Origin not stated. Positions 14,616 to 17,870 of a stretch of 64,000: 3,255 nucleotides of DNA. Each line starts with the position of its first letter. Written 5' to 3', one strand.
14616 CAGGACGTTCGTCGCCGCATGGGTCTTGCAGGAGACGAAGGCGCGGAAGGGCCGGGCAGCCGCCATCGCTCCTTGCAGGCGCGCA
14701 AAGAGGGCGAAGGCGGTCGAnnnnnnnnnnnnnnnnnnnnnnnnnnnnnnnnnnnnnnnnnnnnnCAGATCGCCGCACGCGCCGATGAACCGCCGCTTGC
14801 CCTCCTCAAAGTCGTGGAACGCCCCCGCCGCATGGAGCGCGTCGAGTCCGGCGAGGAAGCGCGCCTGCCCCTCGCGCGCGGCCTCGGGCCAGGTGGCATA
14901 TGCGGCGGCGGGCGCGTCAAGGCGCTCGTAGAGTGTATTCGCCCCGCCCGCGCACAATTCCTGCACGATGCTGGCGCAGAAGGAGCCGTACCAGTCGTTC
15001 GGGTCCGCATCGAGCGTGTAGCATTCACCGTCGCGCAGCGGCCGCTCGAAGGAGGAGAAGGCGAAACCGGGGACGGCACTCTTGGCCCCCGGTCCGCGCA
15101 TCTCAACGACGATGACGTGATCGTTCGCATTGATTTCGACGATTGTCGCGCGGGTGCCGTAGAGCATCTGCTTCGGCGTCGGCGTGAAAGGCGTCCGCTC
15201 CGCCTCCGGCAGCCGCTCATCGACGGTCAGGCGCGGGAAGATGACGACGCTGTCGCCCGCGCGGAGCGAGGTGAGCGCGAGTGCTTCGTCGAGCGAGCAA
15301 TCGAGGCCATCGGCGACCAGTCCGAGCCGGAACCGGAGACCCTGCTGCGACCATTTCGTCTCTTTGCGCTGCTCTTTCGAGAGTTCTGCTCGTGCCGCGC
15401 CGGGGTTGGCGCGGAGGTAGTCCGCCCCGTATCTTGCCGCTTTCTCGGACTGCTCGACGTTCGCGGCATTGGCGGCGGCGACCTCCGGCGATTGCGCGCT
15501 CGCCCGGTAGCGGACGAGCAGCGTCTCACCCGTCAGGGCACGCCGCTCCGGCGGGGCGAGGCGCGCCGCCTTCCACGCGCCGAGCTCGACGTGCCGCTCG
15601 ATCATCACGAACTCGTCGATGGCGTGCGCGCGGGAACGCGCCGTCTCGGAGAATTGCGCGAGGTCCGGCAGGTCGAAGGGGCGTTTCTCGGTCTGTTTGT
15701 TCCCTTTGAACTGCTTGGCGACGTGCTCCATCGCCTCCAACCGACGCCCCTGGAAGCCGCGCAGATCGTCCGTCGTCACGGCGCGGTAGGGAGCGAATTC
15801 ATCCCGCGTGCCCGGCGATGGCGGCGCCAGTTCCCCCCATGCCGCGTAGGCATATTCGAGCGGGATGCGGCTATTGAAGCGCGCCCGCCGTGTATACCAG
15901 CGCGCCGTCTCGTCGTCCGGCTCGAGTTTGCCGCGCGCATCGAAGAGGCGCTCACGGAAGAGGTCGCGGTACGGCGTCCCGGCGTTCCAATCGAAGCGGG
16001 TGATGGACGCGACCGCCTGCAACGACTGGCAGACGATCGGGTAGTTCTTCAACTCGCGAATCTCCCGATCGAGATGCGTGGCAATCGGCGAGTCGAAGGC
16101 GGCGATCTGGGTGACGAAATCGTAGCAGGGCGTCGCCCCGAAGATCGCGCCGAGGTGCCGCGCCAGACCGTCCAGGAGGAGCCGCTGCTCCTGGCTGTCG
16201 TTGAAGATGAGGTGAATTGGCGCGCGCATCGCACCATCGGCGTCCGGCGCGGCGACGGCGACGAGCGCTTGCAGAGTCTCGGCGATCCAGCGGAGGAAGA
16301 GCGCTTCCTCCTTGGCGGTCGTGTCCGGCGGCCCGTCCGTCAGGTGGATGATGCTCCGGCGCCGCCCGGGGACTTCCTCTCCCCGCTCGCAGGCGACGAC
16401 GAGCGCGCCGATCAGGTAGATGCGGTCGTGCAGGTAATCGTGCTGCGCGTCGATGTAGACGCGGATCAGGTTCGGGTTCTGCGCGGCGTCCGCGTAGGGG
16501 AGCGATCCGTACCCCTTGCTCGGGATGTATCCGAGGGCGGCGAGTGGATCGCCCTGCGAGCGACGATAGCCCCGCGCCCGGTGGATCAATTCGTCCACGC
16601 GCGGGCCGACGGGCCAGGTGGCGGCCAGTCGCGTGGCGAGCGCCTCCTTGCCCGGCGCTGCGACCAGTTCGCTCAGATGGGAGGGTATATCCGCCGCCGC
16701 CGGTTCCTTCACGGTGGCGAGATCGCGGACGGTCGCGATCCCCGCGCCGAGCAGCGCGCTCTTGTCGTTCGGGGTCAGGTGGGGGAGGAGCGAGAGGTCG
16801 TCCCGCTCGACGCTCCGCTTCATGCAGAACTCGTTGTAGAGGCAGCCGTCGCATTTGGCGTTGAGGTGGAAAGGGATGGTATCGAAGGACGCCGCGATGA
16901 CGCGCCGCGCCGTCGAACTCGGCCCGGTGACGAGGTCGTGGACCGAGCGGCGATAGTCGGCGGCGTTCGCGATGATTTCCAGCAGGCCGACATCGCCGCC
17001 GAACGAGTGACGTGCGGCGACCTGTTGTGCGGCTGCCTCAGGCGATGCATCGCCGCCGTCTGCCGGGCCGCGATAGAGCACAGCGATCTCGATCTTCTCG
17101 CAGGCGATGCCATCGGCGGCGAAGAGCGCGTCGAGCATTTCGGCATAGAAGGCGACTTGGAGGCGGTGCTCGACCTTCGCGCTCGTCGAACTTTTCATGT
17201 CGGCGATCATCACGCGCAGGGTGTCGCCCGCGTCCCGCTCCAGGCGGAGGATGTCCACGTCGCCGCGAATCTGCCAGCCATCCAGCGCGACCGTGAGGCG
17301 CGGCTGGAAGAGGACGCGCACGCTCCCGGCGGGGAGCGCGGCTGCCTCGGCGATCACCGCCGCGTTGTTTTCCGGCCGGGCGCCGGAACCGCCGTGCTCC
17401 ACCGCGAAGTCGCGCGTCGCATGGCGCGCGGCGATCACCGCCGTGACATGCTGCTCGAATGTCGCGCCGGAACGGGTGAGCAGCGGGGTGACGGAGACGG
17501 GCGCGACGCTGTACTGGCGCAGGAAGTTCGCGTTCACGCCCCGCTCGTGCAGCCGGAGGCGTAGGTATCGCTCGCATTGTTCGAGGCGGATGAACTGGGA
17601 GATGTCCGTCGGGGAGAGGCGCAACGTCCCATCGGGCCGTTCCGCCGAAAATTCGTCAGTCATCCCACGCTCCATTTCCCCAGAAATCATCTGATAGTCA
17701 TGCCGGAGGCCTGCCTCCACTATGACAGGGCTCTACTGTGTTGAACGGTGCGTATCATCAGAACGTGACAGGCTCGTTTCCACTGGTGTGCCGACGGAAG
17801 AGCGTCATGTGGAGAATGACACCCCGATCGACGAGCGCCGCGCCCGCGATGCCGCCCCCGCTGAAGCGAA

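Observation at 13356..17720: Unusual domain fusion within the 1454-aa protein, including a possibly degenerate exonuclease segment and about 390 unassigned residues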

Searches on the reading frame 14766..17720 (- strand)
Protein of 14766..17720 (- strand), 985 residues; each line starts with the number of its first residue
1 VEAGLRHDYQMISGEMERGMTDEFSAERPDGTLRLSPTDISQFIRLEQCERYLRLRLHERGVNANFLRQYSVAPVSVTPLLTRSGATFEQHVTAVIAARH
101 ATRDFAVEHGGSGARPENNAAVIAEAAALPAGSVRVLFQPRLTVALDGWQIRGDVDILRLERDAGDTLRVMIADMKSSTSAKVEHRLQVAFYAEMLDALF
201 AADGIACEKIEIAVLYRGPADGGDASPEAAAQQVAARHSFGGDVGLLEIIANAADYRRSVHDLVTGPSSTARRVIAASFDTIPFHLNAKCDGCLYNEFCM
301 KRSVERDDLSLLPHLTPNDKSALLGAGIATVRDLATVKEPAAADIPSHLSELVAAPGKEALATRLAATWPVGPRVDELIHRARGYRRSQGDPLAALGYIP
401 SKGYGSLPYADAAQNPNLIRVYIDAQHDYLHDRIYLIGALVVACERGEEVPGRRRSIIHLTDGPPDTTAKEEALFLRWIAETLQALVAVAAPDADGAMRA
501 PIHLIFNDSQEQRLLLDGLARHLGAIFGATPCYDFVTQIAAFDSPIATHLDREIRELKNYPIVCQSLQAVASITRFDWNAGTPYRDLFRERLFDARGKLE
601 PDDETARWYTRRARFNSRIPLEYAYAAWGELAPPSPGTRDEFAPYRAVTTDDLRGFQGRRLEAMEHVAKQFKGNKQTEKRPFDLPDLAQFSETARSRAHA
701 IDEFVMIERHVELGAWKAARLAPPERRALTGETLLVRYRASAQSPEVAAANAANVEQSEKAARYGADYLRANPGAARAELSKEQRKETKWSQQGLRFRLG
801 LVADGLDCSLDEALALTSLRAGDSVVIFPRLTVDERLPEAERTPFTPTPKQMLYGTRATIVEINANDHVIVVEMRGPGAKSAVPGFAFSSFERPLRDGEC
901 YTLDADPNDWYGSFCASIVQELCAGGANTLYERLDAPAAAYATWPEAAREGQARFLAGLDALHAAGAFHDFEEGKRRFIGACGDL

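Call 45: search_protein_representatives(protein=window:14766-17720:-)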
Query: 985 residues. Proteins with E-value up to 0.001 (for the whole library): 873; up to 1e-10: 576; up to 1e-30: 228. The best 150 are listed.
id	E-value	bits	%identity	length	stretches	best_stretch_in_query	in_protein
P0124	0.0e+00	1087.4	56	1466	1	31-985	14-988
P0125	1.2e-298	1009.8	54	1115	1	24-984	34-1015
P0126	1.2e-280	950.2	50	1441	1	31-981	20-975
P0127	1.7e-268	910.0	59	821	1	28-811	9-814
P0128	3.4e-253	859.3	51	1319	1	32-967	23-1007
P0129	3.1e-246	836.3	45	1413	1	34-983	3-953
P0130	3.6e-238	809.6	51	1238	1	102-984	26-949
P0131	1.3e-233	794.5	46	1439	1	33-983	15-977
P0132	2.1e-233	793.8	44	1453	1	24-982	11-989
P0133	6.8e-233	792.1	59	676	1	34-677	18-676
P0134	1.2e-232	791.3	43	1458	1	20-983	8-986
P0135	1.7e-230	784.2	46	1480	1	26-983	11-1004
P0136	2.3e-228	777.1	45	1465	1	19-984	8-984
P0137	5.1e-228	776.0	63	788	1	34-630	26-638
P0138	3.9e-227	773.1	47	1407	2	33-749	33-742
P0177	2.4e-98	346.8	38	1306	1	33-741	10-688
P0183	1.5e-91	324.4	35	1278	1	32-742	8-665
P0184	1.6e-90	320.9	34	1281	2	35-775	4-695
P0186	1.2e-88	314.7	34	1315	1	35-740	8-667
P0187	1.2e-87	311.4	36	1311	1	36-743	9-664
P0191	4.8e-83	296.2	38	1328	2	38-741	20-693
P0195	4.1e-81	289.8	34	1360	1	33-737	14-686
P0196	4.4e-80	286.4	32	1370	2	28-747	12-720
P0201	1.1e-75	271.8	38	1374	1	34-739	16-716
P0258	5.4e-52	193.4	28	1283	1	33-748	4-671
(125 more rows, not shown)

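Call 48: list_cluster_members(proteins=[P0177, P0183, P0184, P0186, P0187, P0191, P0195, P0196, P0201, P0258])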
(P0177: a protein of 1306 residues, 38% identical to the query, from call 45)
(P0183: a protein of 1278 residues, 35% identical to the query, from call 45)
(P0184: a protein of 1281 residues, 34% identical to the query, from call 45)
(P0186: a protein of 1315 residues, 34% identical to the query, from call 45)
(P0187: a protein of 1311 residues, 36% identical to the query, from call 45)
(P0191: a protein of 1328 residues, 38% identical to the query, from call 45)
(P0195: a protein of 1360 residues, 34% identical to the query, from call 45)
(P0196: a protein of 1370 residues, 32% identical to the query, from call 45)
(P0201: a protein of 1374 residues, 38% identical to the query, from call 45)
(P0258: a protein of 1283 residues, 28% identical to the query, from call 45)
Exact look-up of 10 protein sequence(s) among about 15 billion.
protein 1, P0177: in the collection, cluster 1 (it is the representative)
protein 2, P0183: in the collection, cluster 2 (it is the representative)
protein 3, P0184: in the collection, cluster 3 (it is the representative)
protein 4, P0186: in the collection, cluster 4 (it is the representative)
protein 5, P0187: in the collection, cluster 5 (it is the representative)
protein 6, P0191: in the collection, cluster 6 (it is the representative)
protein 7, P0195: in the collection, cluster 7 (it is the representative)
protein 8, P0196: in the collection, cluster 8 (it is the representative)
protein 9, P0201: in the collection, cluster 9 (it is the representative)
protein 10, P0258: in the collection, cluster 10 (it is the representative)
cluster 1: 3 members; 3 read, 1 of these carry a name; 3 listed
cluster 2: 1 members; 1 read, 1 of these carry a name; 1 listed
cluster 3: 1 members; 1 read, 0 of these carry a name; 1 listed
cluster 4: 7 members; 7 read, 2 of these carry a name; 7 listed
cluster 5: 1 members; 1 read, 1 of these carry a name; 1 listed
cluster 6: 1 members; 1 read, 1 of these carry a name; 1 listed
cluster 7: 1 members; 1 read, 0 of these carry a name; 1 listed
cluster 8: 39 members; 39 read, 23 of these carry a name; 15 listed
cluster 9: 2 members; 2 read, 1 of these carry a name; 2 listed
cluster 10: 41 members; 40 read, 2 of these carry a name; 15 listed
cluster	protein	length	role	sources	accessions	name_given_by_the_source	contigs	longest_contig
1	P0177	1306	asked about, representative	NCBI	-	-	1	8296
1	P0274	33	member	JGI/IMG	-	hypothetical protein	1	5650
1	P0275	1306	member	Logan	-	-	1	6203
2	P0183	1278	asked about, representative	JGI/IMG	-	Cdc6-like AAA superfamily ATPase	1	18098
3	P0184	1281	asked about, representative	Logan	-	-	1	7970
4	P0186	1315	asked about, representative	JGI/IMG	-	-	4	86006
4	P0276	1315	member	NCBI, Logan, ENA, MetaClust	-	\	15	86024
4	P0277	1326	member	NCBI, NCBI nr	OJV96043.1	MAG: hypothetical protein BGO39_03460 [Chloroflexi bacterium 54-19]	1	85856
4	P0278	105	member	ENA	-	-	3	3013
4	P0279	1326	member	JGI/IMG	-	-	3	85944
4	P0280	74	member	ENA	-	-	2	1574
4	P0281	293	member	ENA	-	-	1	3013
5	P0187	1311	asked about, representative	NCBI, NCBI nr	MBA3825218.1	MAG: AAA family ATPase [Ktedonobacterales bacterium] | AAA family ATPase [Ktedonobacterales bacterium]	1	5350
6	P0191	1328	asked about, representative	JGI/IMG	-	hypothetical protein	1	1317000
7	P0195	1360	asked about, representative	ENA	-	-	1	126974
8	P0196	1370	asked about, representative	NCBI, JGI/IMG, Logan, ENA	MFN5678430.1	MAG: AAA domain-containing protein [Roseiflexaceae bacterium] | hypothetical protein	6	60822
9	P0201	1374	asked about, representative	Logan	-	-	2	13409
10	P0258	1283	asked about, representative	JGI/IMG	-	-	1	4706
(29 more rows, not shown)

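Call 65: search_dna_similar(query=window:14766-17720:-, collection=plasmids, mode=protein, max_evalue=0.001, max_rows=25)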
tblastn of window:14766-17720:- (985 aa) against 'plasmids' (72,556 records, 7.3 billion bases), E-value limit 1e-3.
Records with a match: 12; places in all: 13; records where one place covers at least 80% of the query: 0.
Best place of each record, by identity: <60% 12.
By first word of the organism name: Haladaptatus 2; Candidatus 1; Halalkalicoccus 1; Haloglomus 1; Salinigranum 1; Salinibaculum 1; Salinirubellus 1; Methylobacterium 1; Skermanella 1; Caulobacter 1; and 1 more.
By predicted mobility (MOB-suite, as given by PLSDB): non-mobilizable 9; mobilizable 2; conjugative 1.
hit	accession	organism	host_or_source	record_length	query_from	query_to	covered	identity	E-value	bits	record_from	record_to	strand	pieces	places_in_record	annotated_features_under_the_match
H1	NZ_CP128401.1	Candidatus Chlorohelix allophototropha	Single colony of Candidatus Chlorohelix ...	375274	33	713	69%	31.9%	4e-86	311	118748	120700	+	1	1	AAA domain-containing protein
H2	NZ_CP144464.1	Halalkalicoccus sp. FCH27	cell culture,Salt lake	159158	24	711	70%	24.6%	3e-33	147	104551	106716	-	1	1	AAA domain-containing protein | hypothetical protein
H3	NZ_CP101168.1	Haloglomus halophilum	cell culture,salt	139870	31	667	65%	24.6%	1e-24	119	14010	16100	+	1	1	AAA domain-containing protein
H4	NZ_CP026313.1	Salinigranum rubrum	cell culture,marine solar saltern brine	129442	139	713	58%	26.2%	2e-27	128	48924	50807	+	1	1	AAA domain-containing protein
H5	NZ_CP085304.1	Haladaptatus pallidirubidus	cell culture,saline soil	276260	35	631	61%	24.8%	7e-22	110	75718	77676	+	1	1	AAA domain-containing protein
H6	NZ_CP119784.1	Haladaptatus sp. YSMS36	cell culture,sediment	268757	136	680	55%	23.1%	1e-11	77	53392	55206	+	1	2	AAA domain-containing protein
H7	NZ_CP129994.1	Salinibaculum sp. KK48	cell culture,sediment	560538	136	631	50%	22.8%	1e-14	87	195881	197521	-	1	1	bifunctional RecB family nuclease/DEAD/DEAH box helicase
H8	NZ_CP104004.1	Salinirubellus salinus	cell cuture,Zhoushan marine solar ...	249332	80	529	46%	25.1%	2e-18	99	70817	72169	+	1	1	bifunctional RecB family nuclease/DEAD/DEAH box helicase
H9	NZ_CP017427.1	Methylobacterium sp. XJLW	single cell,soil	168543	156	523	37%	25.3%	3e-6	59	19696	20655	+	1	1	hypothetical protein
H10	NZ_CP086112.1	Skermanella rosea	single cell,hydrocarbon-contaminated ...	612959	152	368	22%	30.3%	1e-5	57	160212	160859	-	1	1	hypothetical protein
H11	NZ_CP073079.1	Caulobacter sp. S6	pure culture,soil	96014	172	333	16%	32.4%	1e-4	54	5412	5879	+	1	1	hypothetical protein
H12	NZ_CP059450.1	Azospirillum brasilense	Prokaryotes,soil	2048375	172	338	17%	27.0%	5e-4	52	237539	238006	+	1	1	none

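Call 66: search_dna_similar(query=window:14766-17720:-, collection=phages, mode=protein, max_evalue=0.001, max_rows=25)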
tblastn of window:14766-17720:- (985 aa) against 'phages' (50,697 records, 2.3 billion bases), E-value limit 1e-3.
Records with a match: 1; places in all: 1; records where one place covers at least 80% of the query: 0.
Best place of each record, by identity: <60% 1.
By first word of the organism name: Bacteriophage 1.
By host as written in the record: - 1.
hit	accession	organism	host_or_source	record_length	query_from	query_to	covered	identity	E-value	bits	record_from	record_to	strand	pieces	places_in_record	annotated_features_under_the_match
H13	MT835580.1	Bacteriophage sp.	human fecal samples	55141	147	523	38%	25.7%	3e-7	61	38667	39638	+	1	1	record has no annotation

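Call 67: get_annotated_region(hit=H2, flank=9000)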
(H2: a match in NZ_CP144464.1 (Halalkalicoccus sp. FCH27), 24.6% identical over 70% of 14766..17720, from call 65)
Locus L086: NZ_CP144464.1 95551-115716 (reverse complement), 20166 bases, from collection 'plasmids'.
description: Halalkalicoccus sp. FCH27 plasmid unnamed3, complete sequence
organism: Halalkalicoccus sp. FCH27 (NCBI taxid 3117459)
taxonomy: Archaea; Euryarchaeota; Halobacteria; Halobacteriales; Halococcaceae; Halalkalicoccus; Halalkalicoccus sp. FCH27
host: -; source: cell culture,Salt lake; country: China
typing (MOB-suite, as given by PLSDB): non-mobilizable
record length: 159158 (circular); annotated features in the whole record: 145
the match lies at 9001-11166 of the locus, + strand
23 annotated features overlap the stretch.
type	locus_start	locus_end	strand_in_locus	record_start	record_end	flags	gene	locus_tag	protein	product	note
CDS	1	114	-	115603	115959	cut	-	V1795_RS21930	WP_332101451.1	hypothetical protein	-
CDS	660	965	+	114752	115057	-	-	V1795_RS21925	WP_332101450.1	hypothetical protein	-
CDS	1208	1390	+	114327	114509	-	-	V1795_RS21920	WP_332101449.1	hypothetical protein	-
CDS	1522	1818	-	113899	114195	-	-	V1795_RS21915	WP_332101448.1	hypothetical protein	-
CDS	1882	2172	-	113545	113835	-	-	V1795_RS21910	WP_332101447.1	hypothetical protein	-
CDS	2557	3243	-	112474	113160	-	-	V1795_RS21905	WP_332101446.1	hypothetical protein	-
CDS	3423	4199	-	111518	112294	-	-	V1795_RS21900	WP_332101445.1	hypothetical protein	-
CDS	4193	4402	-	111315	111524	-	-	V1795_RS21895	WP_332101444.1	hypothetical protein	-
CDS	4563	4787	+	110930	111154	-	-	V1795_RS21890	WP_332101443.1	hypothetical protein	-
CDS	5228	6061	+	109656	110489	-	-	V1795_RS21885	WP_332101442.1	gamma-glutamylcyclotransferase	-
CDS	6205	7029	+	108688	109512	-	-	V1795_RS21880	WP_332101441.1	hypothetical protein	-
CDS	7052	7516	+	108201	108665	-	-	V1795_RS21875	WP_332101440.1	hypothetical protein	-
CDS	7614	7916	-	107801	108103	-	-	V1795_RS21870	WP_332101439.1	hypothetical protein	-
CDS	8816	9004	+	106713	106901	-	-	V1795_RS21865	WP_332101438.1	hypothetical protein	-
CDS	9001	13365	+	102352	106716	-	-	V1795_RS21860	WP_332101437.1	AAA domain-containing protein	-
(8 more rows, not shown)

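Call 68: get_annotated_region(hit=H1, flank=9000)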
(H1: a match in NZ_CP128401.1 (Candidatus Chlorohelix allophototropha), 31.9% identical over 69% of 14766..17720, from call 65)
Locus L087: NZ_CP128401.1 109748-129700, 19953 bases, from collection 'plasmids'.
description: Candidatus Chlorohelix allophototropha isolate L227-S17 plasmid unnamed1, complete sequence
organism: Candidatus Chlorohelix allophototropha (NCBI taxid 3003348)
taxonomy: Bacteria; Chloroflexota; Chloroflexia; Candidatus Chloroheliales; Candidatus Chloroheliaceae; Candidatus Chlorohelix; Candidatus Chlorohelix allophototropha
host: -; source: Single colony of Candidatus Chlorohelix allophototropha from a non-axenic enrichment (subculture 19.9); ...; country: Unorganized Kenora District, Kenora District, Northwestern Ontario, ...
typing (MOB-suite, as given by PLSDB): non-mobilizable
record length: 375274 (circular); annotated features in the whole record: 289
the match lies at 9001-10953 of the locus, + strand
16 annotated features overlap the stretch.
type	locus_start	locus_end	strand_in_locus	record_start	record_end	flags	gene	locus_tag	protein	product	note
CDS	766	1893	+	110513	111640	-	-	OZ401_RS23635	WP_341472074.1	glycosyltransferase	-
CDS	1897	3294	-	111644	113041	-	-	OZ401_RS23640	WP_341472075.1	folylpolyglutamate synthase/dihydrofolate synthase family protein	GO:0006730 - one-carbon metabolic process [Evidence IEA]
CDS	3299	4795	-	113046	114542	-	-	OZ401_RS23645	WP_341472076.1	hypothetical protein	-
CDS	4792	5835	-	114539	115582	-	-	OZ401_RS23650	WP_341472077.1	glycosyltransferase family 2 protein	-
CDS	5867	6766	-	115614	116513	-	-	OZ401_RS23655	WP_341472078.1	haloalkane dehalogenase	-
CDS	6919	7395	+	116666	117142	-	-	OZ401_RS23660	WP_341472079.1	DinB family protein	-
CDS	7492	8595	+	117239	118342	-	-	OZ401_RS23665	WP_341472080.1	hypothetical protein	-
CDS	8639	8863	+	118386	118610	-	-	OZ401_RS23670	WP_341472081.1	hypothetical protein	-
CDS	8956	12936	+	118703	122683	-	-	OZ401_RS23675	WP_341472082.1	AAA domain-containing protein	-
CDS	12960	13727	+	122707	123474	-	-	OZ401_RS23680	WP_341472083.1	hypothetical protein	-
CDS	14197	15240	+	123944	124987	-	-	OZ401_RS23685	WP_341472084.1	ATP-binding cassette domain-containing protein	-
CDS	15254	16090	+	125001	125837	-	-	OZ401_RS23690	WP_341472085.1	ABC-2 family transporter protein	-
CDS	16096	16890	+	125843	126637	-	-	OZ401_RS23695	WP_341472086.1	ABC-2 family transporter protein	-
CDS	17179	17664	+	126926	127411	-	-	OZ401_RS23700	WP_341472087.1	integrase core domain-containing protein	GO:0015074 - DNA integration [Evidence IEA]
CDS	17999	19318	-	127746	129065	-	-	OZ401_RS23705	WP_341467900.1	transposase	-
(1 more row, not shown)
